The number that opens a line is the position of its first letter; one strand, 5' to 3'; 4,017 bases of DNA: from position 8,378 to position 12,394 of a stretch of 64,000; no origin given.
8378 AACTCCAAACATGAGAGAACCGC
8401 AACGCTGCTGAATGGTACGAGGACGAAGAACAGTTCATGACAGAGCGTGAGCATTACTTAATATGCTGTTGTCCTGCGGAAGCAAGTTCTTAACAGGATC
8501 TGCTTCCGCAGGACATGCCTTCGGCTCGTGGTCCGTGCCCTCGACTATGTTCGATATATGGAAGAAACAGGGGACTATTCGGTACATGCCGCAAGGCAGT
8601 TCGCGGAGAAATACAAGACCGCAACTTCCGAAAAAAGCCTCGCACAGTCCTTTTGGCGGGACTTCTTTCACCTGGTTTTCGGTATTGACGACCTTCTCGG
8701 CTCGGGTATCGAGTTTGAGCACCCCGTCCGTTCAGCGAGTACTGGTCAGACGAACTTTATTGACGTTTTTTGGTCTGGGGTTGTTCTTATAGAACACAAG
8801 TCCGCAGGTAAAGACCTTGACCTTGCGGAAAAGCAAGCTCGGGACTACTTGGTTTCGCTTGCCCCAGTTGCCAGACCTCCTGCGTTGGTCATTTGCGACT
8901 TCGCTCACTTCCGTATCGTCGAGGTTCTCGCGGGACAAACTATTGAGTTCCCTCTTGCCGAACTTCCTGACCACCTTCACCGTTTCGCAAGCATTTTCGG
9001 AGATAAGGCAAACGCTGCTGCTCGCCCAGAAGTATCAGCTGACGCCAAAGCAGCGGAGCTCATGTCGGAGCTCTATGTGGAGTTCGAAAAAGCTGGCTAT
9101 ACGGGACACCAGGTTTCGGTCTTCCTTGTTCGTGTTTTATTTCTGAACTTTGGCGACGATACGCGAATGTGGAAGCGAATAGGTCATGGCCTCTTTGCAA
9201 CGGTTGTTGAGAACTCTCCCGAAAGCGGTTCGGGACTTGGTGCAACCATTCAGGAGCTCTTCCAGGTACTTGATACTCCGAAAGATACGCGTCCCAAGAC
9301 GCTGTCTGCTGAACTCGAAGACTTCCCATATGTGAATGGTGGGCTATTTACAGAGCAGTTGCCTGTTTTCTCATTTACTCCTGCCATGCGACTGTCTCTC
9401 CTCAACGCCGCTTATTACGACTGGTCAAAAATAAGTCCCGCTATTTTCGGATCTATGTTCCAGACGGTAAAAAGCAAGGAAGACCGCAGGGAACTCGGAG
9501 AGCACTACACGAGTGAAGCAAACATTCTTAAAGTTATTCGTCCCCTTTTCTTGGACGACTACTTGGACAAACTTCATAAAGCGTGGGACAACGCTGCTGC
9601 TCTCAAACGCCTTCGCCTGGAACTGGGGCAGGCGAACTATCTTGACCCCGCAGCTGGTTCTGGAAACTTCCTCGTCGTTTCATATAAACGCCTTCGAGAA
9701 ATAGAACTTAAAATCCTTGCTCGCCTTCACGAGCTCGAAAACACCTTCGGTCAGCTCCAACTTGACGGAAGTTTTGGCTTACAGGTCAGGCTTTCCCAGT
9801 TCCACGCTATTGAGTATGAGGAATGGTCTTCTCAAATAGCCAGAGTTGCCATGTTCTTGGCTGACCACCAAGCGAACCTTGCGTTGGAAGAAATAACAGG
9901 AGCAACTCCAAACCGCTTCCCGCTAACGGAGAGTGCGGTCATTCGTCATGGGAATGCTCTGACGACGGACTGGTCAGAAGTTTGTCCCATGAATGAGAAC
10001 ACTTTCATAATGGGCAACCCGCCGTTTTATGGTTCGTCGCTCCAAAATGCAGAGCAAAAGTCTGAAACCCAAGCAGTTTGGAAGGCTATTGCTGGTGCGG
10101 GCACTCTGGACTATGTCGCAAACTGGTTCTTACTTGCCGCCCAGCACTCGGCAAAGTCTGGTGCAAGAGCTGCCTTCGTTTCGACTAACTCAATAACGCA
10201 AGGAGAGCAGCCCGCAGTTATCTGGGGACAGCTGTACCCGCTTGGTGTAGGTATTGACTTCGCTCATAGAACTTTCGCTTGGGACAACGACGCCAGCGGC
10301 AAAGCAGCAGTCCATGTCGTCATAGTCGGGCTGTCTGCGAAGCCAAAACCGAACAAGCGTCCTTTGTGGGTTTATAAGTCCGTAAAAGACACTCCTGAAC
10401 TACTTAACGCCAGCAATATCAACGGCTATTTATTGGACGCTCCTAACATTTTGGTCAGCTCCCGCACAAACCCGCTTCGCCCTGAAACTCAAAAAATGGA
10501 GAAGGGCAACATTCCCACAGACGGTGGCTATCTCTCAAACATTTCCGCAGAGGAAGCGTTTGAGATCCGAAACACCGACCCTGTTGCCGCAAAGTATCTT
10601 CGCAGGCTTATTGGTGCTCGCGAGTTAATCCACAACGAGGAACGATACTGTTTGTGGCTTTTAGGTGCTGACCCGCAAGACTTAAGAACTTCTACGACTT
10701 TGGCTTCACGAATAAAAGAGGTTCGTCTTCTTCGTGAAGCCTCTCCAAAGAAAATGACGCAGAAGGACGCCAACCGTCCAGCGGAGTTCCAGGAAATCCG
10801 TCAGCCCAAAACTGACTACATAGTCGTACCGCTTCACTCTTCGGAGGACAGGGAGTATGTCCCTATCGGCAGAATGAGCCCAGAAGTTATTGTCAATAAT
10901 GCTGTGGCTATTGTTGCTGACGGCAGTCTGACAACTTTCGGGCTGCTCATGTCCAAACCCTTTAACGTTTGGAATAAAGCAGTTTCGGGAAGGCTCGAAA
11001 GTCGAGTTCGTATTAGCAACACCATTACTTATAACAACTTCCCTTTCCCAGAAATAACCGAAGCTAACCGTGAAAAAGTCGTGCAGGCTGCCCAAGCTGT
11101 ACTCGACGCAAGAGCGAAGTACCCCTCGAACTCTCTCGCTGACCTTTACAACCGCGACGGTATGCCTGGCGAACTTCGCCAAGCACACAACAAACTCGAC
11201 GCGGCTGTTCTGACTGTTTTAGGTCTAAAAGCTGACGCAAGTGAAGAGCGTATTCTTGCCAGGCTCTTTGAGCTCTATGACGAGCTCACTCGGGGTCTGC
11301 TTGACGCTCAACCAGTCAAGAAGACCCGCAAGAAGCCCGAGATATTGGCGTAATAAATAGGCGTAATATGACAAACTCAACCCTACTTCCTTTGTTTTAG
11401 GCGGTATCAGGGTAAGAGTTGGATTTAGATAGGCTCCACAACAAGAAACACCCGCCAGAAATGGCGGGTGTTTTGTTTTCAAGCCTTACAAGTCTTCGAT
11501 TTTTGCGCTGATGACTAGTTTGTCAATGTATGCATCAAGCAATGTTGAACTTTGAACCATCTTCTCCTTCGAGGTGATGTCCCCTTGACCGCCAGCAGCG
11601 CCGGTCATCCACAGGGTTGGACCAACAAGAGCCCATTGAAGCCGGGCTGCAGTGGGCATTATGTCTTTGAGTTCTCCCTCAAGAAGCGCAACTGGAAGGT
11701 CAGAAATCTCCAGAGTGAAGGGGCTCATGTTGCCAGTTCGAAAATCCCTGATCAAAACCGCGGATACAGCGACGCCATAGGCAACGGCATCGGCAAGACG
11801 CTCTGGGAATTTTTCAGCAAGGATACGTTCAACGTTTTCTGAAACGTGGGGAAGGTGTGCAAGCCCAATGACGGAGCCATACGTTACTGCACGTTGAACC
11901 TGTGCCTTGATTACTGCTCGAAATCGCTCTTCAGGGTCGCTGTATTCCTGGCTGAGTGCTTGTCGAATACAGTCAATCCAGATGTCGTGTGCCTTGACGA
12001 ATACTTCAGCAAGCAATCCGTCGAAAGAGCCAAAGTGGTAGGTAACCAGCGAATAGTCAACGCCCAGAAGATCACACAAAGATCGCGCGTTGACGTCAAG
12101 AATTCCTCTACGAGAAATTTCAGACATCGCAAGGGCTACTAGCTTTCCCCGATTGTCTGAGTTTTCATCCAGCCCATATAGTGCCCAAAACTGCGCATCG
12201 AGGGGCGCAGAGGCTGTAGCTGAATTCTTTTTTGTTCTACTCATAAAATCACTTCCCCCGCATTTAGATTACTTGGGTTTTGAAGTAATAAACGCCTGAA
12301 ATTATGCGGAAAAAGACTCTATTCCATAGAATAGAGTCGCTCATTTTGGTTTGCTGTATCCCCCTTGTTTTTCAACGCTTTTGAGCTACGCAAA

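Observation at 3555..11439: Compact 7.9-kb integrative element in tRNA-Ala with readable att sites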

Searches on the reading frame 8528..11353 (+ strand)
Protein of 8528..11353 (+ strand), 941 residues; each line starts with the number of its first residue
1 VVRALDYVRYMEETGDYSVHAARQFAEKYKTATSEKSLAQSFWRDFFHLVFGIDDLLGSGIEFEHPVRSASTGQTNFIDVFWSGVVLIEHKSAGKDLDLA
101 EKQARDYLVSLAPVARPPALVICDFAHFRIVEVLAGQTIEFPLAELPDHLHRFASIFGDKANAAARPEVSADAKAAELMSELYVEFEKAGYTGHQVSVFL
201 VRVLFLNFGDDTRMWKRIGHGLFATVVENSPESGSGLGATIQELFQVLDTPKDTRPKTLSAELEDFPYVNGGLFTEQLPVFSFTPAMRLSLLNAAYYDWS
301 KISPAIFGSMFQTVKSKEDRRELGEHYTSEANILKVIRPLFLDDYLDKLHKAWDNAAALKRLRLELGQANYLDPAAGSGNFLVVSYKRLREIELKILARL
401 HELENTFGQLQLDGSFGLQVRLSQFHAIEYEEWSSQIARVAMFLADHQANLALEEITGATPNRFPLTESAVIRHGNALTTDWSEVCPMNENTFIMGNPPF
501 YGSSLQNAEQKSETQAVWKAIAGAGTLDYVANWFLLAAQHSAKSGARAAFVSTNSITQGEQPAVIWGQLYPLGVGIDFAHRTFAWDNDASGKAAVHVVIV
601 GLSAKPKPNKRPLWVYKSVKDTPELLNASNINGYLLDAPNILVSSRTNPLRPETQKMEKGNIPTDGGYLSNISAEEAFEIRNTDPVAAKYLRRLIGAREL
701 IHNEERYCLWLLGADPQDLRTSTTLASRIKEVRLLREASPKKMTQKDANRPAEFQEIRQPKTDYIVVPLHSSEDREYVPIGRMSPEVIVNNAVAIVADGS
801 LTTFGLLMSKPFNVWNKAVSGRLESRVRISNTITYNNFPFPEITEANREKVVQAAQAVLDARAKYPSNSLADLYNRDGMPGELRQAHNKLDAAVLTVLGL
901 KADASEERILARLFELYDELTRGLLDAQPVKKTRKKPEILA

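Call 6: search_protein_families(library=pfam, proteins=[window:8528-11353:+], max_evalue=0.01)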
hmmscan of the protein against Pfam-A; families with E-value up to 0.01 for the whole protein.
window:8528-11353:+ (941 aa): 6 families
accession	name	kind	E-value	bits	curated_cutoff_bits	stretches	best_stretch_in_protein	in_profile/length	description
PF20473.4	MmeI_Mtase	-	1e-84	284.2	27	1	349-607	1-252/259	MmeI, DNA-methyltransferase domain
PF20466.3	MmeI_TRD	-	3.2e-61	206.7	27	1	637-843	1-207/207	MmeI, target recognition domain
PF20464.3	MmeI_N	-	5.4e-32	112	27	1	22-188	3-180/181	MmeI, N-terminal domain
PF20467.3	MmeI_C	-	4.9e-23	81.6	27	1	844-924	2-82/83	MmeI, C-terminal domain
PF20465.4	MmeI_hel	-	1.3e-16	61.6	27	1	194-274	1-75/75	MmeI, helicase spacer domain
PF02384.22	N6_Mtase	-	1.2e-06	28.6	20.4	1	371-556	50-187/311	N-6 DNA Methylase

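Call 20: search_protein_families(library=phrogs, proteins=[window:8528-11353:+], max_evalue=0.01)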
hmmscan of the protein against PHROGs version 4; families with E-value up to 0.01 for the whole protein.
window:8528-11353:+ (941 aa): 3 families
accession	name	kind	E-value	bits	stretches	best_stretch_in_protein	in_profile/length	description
phrog_25988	-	unknown function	1.5e-18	66.5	1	494-899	858-1261/1429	-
phrog_2713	-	unknown function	4.6e-05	23.6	0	370-454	215-275/520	-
phrog_16674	-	other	0.0049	15.5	0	291-390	372-451/1364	DNA methyltransferase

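Call 21: search_protein_families(library=ncbifam, proteins=[window:8528-11353:+], max_evalue=0.01)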
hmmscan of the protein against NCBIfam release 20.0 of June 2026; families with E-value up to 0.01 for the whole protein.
window:8528-11353:+ (941 aa): 0 families

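Call 64: search_solved_structures(query=window:8528-11353:+, max_evalue=0.001, show_alignments=1)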
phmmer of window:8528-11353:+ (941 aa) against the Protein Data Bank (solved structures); distinct sequences matched with E-value up to 0.001: 1.
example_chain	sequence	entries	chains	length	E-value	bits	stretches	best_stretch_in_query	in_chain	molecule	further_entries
5hr4_C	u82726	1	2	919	1.4e-212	711.7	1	22-935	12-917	MmeI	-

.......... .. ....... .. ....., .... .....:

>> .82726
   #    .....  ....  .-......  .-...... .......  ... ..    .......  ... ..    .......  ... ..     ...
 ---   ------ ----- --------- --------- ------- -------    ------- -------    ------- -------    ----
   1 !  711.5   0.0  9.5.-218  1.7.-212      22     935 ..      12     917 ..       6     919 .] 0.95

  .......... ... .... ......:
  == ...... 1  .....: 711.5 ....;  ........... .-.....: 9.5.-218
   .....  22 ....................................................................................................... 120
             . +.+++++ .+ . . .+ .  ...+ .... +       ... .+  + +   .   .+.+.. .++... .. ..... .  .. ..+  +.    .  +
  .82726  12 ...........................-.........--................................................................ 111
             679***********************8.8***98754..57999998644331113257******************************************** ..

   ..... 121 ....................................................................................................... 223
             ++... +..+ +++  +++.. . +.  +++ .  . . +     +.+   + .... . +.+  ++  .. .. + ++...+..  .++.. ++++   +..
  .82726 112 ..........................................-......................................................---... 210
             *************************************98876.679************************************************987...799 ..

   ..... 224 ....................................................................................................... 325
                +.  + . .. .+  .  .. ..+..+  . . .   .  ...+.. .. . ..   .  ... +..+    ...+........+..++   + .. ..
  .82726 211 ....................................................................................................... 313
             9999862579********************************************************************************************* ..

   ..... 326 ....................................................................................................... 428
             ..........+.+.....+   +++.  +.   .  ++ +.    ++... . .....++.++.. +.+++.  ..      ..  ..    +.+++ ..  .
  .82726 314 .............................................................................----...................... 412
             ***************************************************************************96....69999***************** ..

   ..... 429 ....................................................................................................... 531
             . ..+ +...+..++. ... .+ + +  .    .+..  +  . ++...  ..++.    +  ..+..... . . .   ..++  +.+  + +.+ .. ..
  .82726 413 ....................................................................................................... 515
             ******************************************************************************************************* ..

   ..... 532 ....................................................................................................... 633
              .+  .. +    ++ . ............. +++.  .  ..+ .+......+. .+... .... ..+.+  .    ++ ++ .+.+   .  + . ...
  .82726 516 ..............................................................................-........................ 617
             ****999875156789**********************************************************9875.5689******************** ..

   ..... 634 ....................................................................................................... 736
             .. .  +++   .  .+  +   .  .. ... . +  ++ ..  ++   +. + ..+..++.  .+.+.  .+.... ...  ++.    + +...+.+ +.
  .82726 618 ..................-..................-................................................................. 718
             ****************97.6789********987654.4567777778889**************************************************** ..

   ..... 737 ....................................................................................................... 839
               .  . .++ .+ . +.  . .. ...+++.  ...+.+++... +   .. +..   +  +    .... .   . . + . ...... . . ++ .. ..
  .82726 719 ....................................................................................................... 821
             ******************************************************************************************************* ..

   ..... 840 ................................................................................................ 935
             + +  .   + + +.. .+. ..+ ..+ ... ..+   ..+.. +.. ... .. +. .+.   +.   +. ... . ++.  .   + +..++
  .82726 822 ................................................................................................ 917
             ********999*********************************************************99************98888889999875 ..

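Call 67: search_protein_families(library=padloc, proteins=[window:8528-11353:+], max_evalue=0.01)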
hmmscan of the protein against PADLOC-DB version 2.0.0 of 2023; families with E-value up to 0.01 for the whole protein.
window:8528-11353:+ (941 aa): 14 families
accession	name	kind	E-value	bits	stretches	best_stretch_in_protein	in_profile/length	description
PDLC03598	REase_MTase_IIG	-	0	1014.8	1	20-922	10-909/912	Type IIG restriction enzyme-methyltransferase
PDLC03599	REase_MTase_IIG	-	9.5e-89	296.5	2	33-753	20-729/959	Type IIG restriction enzyme-methyltransferase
PDLC03627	REase_MTase_IIG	-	5.5e-79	264.1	3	23-450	5-486/1136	Type IIG restriction enzyme-methyltransferase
PDLC02643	DrmMI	-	1.5e-25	87.3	1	494-899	872-1272/1347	DrmMI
PDLC04134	mad2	-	2.8e-20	70.6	1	33-616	3-457/492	mads_2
PDLC02644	DrmMI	-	2.5e-14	50.2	2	771-877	685-792/988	DrmMI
PDLC02646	DrmMI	-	9.9e-09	31.9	2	494-588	286-382/792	DrmMI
PDLC03021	MTase_I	-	6.6e-06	23.2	1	372-514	189-297/491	Type I methyltransferase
PDLC02640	DrmMI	-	2.1e-05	20.4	1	777-899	778-909/1015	DrmMI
PDLC03630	REase_MTase_IIG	-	3.1e-05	20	1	306-391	353-429/1100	Type IIG restriction enzyme-methyltransferase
PDLC03618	REase_MTase_IIG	-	9.3e-05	17.8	0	772-897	1134-1268/1429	Type IIG restriction enzyme-methyltransferase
PDLC03580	REase_II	-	0.0017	14.2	1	306-394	361-443/1112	Type II restriction enzyme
PDLC03025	MTase_I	-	0.0032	14.2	0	471-506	249-284/569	Type I methyltransferase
PDLC03612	REase_MTase_IIG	-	0.0086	12.2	0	347-403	489-546/1247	Type IIG restriction enzyme-methyltransferase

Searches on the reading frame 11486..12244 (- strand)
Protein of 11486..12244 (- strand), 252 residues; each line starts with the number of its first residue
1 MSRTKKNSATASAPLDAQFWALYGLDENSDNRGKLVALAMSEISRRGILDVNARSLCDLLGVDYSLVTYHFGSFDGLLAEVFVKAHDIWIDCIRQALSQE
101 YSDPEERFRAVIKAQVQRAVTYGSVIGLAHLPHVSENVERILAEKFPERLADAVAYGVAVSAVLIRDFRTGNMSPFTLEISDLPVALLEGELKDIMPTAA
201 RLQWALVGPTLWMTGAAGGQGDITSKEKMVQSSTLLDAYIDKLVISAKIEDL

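Call 10: search_protein_families(library=pfam, proteins=[window:11486-12244:-], max_evalue=0.01)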
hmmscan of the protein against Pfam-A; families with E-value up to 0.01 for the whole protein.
window:11486-12244:- (252 aa): 1 family
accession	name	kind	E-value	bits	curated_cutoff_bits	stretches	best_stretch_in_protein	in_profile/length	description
PF00440.29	TetR_N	-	0.0041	17.3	24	1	36-81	2-47/47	Bacterial regulatory proteins, tetR family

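Call 12: find_encoding_contigs(protein=window:11486-12244:-, flank=10000, max_places=10)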
Protein window:11486-12244:- (252 aa): 3 contigs read that carry it; 3 places shown.
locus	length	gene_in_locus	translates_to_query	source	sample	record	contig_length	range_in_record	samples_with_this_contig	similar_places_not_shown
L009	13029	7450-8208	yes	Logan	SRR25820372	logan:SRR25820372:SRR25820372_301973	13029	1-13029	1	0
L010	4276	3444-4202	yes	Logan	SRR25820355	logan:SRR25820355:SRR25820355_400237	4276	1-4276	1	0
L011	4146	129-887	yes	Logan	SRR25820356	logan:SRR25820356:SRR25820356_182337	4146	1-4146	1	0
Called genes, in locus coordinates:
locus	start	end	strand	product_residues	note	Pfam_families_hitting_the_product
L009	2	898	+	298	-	?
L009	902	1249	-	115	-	PF01934:HepT-like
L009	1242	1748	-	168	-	PF12844:HTH_19 (weak), PF13560:HTH_31, PF01381:HTH_3, PF01909:NTP_transf_2, PF18765:Polbeta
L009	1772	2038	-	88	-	PF13376:OmdA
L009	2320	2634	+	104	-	-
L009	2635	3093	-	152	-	-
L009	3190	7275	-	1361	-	PF01108:Tissue_fac (faint), PF00041:fn3, PF00754:F5_F8_type_C (faint), PF09294:Interfer-bind (faint), PF16656:Pur_ac_phosph_N (weak), PF00041:fn3, PF25059:FN3_DSCAM-DSCAML_C (weak), PF00041:fn3, +6 more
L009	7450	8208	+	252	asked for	-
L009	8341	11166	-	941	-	PF20464:MmeI_N, PF20465:MmeI_hel, PF20473:MmeI_Mtase, PF02384:N6_Mtase (weak), PF20466:MmeI_TRD, PF20467:MmeI_C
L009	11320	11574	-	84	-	-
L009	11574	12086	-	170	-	-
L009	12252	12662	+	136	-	-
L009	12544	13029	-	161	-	?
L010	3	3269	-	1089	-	?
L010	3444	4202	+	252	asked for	-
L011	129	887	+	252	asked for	-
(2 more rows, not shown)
